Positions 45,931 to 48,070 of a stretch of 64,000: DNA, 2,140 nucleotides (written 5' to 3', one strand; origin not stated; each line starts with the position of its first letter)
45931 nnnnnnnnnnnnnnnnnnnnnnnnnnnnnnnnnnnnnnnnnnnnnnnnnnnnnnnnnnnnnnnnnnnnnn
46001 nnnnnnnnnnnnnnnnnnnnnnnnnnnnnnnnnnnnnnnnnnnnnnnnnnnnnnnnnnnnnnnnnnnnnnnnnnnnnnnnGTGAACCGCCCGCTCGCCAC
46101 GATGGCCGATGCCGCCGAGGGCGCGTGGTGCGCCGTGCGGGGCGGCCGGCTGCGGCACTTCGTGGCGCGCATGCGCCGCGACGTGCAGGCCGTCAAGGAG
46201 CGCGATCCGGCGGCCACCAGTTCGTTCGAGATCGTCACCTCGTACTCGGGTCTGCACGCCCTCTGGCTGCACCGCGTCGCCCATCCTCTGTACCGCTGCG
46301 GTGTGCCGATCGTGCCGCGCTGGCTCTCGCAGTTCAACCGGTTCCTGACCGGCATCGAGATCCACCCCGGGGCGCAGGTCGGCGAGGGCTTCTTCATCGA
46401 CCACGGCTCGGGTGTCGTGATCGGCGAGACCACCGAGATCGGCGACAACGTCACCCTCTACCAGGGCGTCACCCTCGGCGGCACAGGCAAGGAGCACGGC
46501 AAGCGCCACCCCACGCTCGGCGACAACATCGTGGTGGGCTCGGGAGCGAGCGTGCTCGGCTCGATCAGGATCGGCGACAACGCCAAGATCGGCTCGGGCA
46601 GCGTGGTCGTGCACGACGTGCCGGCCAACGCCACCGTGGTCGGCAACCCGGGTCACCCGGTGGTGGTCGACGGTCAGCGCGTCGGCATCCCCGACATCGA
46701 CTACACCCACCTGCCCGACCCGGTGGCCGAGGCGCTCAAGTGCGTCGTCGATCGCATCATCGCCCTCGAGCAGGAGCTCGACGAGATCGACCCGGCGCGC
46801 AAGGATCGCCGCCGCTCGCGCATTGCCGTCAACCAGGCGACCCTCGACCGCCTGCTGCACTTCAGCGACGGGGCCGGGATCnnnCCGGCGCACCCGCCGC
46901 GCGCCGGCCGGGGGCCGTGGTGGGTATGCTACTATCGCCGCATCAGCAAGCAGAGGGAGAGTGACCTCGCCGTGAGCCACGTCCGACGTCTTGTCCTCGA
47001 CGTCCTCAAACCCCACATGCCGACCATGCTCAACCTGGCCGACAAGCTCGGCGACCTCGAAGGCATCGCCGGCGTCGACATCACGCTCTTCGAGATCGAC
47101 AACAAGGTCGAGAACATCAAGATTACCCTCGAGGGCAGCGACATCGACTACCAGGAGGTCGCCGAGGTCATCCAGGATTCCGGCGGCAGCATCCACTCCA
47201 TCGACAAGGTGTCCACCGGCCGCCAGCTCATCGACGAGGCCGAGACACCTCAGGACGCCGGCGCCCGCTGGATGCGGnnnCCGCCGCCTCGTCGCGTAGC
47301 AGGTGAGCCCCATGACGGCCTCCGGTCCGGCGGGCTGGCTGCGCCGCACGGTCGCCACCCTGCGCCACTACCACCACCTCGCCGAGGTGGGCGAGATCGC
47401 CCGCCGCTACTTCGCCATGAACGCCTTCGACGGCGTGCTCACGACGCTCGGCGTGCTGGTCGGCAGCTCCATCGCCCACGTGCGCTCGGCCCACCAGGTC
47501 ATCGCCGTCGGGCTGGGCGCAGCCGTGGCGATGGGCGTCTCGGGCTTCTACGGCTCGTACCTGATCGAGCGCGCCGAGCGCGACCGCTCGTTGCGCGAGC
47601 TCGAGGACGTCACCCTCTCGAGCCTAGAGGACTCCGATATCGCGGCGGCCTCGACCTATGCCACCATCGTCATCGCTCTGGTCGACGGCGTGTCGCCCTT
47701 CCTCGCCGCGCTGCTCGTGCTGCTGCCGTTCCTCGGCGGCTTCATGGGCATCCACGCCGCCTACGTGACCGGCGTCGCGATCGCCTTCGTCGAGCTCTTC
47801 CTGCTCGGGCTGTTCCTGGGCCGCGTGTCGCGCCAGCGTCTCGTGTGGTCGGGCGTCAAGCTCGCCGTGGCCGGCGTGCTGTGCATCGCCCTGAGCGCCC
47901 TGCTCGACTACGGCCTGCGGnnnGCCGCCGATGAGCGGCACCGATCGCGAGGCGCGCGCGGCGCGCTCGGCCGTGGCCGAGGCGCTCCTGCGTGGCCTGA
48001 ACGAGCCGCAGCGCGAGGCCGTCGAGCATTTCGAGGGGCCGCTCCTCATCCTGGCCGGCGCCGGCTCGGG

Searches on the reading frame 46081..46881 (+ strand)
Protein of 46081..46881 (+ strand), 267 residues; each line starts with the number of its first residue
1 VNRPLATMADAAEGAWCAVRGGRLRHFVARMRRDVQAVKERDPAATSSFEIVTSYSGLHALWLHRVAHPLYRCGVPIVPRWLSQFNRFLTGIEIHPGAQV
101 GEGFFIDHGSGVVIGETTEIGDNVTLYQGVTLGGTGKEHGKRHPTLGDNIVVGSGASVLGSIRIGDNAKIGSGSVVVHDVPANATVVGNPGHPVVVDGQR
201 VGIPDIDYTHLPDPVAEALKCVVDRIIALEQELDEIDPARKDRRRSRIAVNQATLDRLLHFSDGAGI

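Call 42: search_protein_families(library=pfam, proteins=[window:46081-46881:+], max_evalue=0.0001)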
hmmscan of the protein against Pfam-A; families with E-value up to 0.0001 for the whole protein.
window:46081-46881:+ (267 aa): 2 families
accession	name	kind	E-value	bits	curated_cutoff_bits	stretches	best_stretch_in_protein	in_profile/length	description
PF00132.30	Hexapep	-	2.2e-12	46.5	27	1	143-176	1-34/36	Bacterial transferase hexapeptide (six repeats)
PF06426.19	SATase_N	-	4.7e-05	24.1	21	1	26-61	68-103/105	Serine acetyltransferase, N-terminal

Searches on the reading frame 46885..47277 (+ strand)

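Call 46: search_protein_families(library=pfam, proteins=[window:46885-47277:+], max_evalue=0.0001)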
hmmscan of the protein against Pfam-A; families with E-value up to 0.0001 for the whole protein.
window:46885-47277:+ (131 aa): 1 family
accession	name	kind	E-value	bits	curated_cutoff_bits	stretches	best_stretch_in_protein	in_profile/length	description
PF02680.19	DUF211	-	4e-34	117.1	22.1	1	33-119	2-88/89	Uncharacterized ArCR, COG1888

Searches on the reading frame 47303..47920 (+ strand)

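Call 42: search_protein_families(library=pfam, proteins=[window:47303-47920:+], max_evalue=0.0001)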
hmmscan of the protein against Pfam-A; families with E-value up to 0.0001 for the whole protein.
window:47303-47920:+ (206 aa): 1 family
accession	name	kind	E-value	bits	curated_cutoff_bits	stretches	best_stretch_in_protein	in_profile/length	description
PF01988.24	VIT1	-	2.1e-10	41.2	28.1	1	39-102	6-69/214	VIT family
